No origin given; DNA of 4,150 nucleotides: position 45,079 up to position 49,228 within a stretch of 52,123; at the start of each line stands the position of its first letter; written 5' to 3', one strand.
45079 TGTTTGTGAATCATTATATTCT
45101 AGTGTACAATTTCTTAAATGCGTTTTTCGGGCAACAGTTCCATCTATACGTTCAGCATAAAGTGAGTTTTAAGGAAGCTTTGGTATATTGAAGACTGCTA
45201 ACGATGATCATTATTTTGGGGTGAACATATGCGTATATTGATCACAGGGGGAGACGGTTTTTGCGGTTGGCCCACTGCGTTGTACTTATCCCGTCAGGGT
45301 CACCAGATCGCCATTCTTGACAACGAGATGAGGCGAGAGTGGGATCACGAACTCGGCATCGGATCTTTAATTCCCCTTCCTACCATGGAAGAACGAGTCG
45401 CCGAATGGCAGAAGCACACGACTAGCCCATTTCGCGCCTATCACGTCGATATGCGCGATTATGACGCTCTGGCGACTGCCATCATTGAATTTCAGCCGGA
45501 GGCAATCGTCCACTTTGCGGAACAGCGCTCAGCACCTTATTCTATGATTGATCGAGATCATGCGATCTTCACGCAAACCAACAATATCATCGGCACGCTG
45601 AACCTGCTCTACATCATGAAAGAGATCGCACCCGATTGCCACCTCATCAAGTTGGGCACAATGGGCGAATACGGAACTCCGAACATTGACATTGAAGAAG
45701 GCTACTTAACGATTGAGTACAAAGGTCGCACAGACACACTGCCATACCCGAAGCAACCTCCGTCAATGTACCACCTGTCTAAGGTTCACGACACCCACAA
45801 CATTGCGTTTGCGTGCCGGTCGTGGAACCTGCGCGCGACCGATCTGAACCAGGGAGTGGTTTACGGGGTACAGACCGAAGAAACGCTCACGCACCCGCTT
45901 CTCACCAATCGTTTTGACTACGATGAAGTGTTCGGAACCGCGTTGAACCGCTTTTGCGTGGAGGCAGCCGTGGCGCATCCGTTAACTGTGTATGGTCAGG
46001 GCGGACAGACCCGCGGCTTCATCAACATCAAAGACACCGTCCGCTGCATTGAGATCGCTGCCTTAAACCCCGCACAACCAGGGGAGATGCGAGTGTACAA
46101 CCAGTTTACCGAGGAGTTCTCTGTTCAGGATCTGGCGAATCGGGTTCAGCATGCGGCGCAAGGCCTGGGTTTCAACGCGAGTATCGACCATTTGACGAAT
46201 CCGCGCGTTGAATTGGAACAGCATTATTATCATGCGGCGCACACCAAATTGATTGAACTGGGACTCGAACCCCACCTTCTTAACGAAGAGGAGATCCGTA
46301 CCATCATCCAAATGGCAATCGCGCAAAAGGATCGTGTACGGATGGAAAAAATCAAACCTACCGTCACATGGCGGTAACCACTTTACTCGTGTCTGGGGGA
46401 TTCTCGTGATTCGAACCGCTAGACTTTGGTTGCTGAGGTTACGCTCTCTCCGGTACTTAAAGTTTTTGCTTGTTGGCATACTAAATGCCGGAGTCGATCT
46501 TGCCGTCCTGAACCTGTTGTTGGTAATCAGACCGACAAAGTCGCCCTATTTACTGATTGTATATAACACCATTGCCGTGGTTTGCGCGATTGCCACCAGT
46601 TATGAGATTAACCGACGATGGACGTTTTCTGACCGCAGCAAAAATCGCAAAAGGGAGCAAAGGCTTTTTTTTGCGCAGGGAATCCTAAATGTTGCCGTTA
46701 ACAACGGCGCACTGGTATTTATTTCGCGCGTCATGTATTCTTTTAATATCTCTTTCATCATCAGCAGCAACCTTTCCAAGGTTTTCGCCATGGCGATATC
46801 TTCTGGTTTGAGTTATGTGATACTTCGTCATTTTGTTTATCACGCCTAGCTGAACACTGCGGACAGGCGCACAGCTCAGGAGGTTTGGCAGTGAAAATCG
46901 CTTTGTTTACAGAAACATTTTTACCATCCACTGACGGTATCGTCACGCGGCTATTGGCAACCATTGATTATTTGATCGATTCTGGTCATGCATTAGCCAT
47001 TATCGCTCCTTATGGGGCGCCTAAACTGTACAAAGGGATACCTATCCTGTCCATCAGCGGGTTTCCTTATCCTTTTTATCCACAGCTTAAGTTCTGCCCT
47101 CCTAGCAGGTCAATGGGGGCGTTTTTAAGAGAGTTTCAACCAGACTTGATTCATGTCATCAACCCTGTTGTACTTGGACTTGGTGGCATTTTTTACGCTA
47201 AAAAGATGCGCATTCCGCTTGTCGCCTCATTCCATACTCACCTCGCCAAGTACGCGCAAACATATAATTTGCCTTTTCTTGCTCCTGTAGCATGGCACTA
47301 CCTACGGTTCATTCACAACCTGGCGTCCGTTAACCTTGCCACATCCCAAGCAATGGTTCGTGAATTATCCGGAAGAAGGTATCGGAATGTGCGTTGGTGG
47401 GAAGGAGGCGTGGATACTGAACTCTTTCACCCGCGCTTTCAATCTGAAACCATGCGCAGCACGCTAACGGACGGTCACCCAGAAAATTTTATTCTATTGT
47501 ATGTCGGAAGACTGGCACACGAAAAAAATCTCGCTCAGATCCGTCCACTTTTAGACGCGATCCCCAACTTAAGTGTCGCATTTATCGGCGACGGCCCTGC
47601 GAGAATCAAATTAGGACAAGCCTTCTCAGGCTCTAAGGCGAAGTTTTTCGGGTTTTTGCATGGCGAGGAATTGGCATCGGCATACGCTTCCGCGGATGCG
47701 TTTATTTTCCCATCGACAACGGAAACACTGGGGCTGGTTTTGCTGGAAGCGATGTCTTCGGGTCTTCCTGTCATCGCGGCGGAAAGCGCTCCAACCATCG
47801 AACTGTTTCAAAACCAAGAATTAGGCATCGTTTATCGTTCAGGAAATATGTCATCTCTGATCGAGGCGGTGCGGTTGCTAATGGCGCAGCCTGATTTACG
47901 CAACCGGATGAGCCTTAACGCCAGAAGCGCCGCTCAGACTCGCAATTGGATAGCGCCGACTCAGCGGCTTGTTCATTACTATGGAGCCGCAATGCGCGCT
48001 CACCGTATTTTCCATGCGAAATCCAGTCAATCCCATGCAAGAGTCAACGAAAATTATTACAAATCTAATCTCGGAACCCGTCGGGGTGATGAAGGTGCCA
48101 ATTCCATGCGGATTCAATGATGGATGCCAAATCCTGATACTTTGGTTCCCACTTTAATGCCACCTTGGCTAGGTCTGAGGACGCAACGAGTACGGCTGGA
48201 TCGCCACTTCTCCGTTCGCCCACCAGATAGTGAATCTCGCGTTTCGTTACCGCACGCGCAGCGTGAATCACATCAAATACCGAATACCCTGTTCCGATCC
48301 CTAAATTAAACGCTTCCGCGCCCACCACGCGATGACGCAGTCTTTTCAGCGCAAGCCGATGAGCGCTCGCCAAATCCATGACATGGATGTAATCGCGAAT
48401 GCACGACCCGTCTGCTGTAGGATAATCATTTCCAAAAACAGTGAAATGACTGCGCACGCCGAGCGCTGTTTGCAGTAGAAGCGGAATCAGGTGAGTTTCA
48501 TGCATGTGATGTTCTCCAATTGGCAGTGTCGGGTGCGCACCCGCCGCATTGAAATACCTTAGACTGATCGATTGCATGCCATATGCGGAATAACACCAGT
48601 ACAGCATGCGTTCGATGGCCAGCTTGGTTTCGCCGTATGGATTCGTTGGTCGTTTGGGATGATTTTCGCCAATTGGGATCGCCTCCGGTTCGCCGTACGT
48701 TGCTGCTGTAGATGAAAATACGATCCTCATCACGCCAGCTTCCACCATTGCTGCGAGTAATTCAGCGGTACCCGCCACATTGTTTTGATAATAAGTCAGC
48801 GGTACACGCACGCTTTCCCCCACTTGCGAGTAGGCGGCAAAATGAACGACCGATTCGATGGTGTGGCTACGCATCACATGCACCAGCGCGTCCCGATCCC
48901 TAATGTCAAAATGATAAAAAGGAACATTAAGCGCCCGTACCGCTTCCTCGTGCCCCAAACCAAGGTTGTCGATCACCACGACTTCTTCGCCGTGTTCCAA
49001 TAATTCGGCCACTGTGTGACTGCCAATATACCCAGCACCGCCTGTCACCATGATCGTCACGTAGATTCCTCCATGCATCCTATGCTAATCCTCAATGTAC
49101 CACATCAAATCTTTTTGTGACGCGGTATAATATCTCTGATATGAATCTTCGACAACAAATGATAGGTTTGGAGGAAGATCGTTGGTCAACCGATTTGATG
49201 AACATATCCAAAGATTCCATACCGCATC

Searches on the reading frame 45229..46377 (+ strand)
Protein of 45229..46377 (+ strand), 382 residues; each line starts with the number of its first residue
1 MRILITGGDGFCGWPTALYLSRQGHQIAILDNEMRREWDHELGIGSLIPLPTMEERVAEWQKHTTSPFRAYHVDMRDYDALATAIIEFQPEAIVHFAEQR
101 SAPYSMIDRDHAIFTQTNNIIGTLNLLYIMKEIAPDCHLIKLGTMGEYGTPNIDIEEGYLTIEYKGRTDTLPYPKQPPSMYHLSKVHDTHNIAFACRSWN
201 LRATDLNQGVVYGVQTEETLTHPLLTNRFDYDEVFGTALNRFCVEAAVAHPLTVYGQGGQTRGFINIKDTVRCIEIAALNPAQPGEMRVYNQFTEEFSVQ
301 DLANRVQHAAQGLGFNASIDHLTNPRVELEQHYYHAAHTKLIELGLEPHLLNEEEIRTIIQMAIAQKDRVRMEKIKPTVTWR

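Call 61: search_protein_families(library=pfam, proteins=[window:45229-46377:+], max_evalue=0.00001)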
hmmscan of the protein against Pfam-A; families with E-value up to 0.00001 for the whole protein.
window:45229-46377:+ (382 aa): 2 families
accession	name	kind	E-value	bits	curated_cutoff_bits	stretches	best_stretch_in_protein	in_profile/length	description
PF01370.27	Epimerase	-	7.6e-23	81.6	20.9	1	3-291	1-238/240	NAD dependent epimerase/dehydratase family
PF16363.11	GDP_Man_Dehyd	-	1.3e-16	61.4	27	1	4-306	1-262/332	GDP-mannose 4,6 dehydratase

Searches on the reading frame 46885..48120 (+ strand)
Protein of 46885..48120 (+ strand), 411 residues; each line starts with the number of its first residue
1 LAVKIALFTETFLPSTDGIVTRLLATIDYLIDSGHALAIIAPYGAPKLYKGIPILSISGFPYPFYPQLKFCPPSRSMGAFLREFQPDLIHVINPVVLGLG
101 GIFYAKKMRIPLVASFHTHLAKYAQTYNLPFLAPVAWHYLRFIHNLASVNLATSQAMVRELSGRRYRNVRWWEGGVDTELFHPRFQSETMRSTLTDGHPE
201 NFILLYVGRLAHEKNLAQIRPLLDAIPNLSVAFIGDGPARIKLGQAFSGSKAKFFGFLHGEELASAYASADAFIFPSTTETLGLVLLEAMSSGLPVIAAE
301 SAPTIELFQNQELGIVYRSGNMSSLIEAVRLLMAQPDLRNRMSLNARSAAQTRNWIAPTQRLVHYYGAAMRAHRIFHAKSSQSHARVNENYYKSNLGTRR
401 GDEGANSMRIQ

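Call 61: search_protein_families(library=pfam, proteins=[window:46885-48120:+], max_evalue=0.00001)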
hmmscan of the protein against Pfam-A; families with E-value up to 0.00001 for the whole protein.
window:46885-48120:+ (411 aa): 6 families
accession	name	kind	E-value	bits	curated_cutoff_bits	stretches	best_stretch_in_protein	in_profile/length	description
PF00534.26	Glycos_transf_1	-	2.8e-27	95.8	26.4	1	200-348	14-171/172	Glycosyl transferases group 1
PF13439.12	Glyco_transf_4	-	2.7e-25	89.8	28.5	1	17-179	2-169/170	Glycosyltransferase Family 4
PF13692.12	Glyco_trans_1_4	-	8.7e-22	78.4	27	1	203-334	3-141/142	Glycosyl transferases group 1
PF13579.12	Glyco_trans_4_4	-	3.8e-13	50.5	29.7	1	18-170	2-151/158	Glycosyl transferase 4-like domain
PF13524.12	Glyco_trans_1_2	-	4.7e-09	36.8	25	1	222-351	5-130/144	Glycosyl transferase-like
PF20706.3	GT4-conflict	-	7.2e-06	25.7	26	0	261-311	273-323/385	Family 4 Glycosyltransferase in conflict systems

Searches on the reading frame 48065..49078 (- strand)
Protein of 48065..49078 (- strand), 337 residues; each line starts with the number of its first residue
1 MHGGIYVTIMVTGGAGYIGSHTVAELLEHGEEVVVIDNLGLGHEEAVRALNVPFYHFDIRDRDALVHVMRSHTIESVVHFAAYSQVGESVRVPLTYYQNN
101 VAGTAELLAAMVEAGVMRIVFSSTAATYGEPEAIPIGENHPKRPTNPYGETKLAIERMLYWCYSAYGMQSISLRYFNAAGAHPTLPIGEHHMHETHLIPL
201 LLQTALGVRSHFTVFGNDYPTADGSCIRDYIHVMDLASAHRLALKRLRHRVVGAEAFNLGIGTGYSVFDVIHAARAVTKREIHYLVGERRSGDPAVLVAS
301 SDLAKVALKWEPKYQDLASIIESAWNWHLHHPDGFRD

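Call 61: search_protein_families(library=pfam, proteins=[window:48065-49078:-], max_evalue=0.00001)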
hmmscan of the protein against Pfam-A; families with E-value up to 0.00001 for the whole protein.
window:48065-49078:- (337 aa): 8 families
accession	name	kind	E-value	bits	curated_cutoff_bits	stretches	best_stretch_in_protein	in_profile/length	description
PF01370.27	Epimerase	-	8.3e-57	192.8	20.9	1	9-260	1-240/240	NAD dependent epimerase/dehydratase family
PF16363.11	GDP_Man_Dehyd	-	1e-52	180.1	27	1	10-315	1-324/332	GDP-mannose 4,6 dehydratase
PF01073.25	3Beta_HSD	-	2e-18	66.9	22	1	10-249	1-234/280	3-beta hydroxysteroid dehydrogenase/isomerase family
PF02719.21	Polysacc_synt_2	-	1.3e-15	57.8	20.2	1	9-177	1-170/293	Polysaccharide biosynthesis protein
PF04321.23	RmlD_sub_bind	-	1.3e-14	54.4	27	1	8-158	2-135/287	RmlD substrate binding domain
PF05368.20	NmrA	-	7.2e-08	32.8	27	1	8-126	4-109/298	NmrA-like family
PF13460.12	NAD_binding_10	-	4.3e-07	30.4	27.2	1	13-134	1-109/184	NAD(P)H-binding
PF07993.18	NAD_binding_4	-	9.8e-06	25.3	20.1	0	71-159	86-188/258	Male sterility protein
